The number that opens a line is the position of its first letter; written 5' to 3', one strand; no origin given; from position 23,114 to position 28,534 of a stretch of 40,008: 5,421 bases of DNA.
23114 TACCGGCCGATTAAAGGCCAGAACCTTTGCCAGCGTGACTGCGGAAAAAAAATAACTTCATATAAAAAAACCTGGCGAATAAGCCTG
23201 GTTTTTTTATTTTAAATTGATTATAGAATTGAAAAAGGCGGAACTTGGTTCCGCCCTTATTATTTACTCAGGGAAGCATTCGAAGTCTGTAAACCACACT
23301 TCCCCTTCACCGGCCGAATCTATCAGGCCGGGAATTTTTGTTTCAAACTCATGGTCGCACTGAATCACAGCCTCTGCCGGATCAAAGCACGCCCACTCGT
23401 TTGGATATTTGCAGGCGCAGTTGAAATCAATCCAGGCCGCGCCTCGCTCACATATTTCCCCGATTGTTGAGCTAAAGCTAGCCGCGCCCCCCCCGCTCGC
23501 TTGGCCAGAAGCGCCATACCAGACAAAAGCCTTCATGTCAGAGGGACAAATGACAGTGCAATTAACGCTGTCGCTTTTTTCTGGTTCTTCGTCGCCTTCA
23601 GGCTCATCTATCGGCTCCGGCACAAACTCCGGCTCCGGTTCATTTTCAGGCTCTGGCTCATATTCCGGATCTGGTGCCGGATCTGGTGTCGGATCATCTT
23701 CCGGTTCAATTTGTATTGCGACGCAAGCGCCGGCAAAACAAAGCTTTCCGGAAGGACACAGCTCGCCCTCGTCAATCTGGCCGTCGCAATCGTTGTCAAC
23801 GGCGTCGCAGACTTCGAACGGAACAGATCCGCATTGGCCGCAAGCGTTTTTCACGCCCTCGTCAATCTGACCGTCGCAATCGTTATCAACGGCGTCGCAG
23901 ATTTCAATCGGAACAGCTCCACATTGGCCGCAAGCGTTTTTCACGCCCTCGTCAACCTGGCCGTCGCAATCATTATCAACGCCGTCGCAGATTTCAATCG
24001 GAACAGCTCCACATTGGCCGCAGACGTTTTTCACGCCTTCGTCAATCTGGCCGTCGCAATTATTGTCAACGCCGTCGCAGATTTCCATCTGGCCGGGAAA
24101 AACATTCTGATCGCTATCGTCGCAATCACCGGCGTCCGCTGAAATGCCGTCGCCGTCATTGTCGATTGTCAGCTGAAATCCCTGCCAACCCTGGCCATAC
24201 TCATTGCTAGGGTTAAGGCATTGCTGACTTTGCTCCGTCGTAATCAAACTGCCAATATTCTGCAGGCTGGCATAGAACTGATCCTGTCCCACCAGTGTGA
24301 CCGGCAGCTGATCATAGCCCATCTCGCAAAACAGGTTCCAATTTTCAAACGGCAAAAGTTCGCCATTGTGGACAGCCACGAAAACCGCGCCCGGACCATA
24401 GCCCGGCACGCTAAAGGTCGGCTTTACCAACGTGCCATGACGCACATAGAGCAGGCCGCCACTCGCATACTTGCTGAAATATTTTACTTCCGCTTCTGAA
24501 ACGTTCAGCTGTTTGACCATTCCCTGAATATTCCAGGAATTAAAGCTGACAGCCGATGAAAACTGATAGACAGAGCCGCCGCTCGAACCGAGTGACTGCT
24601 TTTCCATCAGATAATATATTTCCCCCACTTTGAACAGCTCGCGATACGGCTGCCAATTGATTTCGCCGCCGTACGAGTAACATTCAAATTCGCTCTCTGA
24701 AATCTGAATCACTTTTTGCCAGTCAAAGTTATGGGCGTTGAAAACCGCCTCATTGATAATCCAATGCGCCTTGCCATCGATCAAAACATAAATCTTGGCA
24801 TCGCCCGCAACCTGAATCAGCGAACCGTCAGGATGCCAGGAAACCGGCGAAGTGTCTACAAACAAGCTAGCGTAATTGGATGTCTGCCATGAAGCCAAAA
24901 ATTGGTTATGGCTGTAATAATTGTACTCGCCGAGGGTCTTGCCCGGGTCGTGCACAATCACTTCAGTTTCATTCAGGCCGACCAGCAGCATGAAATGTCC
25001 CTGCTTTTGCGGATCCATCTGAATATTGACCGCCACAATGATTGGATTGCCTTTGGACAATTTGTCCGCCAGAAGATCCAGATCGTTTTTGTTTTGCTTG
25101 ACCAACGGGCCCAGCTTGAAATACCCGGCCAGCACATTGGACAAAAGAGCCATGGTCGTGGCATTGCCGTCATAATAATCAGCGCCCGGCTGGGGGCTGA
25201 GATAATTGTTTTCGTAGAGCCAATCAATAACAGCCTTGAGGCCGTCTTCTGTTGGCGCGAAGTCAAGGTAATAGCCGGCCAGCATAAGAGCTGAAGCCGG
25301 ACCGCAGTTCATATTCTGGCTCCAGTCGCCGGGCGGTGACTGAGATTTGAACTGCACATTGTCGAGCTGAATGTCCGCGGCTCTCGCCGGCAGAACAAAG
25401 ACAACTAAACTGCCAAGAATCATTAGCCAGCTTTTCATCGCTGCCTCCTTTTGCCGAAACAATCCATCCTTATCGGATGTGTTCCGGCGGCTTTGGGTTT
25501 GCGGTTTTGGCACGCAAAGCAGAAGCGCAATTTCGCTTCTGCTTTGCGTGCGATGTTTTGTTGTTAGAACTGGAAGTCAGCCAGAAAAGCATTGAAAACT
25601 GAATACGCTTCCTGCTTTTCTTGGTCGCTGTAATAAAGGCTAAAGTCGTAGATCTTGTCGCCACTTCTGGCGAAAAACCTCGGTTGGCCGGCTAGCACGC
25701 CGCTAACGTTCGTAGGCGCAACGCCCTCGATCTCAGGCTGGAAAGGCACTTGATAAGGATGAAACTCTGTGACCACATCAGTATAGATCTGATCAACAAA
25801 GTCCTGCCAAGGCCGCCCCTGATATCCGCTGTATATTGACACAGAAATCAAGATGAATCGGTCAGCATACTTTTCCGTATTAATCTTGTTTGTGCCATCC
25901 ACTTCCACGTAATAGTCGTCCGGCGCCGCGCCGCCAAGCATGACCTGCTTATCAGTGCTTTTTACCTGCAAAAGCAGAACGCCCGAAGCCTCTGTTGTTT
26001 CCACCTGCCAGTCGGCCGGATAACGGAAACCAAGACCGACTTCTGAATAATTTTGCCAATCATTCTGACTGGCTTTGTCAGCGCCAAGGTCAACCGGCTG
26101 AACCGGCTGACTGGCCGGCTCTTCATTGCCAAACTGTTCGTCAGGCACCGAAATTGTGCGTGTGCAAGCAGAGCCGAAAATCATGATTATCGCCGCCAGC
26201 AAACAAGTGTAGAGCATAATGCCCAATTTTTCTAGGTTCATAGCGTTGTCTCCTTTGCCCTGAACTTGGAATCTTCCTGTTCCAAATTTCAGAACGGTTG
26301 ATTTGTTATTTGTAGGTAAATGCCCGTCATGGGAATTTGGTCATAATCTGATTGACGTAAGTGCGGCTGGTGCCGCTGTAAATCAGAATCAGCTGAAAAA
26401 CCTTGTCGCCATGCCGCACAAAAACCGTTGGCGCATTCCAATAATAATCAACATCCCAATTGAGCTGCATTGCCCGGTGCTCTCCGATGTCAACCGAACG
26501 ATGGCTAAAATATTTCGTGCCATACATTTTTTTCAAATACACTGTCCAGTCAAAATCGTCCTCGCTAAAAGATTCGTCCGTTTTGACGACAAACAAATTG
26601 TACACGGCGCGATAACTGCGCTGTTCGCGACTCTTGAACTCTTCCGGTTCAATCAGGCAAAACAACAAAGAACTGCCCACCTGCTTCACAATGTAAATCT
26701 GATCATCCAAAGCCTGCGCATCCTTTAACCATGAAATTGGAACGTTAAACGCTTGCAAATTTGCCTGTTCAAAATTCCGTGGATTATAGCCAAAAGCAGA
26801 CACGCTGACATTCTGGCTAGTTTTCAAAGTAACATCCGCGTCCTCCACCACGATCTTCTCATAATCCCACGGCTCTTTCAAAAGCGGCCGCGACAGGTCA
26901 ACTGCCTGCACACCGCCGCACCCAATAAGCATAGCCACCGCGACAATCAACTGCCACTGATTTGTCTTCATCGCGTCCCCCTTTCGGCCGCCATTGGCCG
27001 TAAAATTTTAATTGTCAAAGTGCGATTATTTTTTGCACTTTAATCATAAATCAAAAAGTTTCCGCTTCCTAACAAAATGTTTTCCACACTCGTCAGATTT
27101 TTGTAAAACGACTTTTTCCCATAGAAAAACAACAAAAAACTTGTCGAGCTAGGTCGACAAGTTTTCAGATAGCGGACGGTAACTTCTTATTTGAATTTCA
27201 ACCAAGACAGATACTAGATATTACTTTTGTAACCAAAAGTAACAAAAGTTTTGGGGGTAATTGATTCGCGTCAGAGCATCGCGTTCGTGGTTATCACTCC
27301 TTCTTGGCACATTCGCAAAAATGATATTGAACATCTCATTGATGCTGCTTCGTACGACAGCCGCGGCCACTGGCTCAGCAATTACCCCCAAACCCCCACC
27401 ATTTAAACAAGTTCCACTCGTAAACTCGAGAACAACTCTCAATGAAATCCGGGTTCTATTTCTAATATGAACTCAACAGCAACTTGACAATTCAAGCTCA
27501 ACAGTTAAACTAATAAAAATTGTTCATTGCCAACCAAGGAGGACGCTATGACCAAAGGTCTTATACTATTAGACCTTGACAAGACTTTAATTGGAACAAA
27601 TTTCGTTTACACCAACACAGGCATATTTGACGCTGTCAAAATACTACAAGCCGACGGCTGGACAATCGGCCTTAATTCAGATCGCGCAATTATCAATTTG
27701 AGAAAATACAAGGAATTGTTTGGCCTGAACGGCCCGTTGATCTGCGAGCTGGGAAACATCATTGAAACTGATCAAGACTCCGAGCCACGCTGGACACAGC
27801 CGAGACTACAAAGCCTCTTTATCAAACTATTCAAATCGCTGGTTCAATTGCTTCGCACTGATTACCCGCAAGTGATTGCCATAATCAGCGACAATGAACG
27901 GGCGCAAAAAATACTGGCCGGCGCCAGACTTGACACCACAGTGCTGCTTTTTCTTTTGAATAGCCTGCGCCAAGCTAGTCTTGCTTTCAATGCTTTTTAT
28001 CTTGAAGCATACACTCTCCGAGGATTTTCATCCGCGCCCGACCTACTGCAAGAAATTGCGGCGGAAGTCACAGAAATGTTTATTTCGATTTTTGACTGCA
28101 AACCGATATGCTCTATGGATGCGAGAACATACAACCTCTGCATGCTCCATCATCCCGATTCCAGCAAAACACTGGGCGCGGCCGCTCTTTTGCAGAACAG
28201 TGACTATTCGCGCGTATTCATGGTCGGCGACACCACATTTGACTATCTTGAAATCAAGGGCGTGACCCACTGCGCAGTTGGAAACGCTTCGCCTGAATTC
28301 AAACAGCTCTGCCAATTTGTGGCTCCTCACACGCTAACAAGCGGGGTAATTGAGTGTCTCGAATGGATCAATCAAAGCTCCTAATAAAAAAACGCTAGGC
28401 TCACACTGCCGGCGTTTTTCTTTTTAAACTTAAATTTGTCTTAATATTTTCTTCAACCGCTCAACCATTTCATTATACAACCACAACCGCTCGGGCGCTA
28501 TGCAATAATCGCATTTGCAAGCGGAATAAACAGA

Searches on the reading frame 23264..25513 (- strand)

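Call 65: search_protein_families(library=pfam, proteins=[window:23264-25513:-], max_evalue=0.001)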
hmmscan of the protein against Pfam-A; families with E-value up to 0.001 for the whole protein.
window:23264-25513:- (749 aa): 3 families
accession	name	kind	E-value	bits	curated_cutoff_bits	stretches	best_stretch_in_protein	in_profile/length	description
PF11617.13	Cu-binding_MopE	-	3.5e-25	88.3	27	4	463-492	1-30/30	Putative metal-binding motif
PF13529.12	Peptidase_C39_2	-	1.7e-11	45.3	24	1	52-190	2-142/143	Peptidase_C39 like family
PF05887.16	Trypan_PARP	-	3.5e-05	24.3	100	1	601-645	58-102/134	Procyclic acidic repetitive protein (PARP)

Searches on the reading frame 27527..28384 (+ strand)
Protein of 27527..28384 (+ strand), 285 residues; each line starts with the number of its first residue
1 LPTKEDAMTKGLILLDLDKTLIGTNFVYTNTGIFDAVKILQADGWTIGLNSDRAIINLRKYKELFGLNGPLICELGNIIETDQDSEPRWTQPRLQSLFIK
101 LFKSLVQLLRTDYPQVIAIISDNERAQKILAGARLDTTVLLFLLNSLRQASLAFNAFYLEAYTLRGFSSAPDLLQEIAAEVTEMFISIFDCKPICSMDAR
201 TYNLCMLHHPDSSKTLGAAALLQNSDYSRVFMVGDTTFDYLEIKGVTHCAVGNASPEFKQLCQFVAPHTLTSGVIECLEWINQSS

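Call 65: search_protein_families(library=pfam, proteins=[window:27527-28384:+], max_evalue=0.001)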
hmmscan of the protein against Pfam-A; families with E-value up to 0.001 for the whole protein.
window:27527-28384:+ (285 aa): 1 family
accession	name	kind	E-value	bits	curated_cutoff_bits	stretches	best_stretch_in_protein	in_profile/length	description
PF08282.18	Hydrolase_3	-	1.8e-10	41.4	20.9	1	13-277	1-254/255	haloacid dehalogenase-like hydrolase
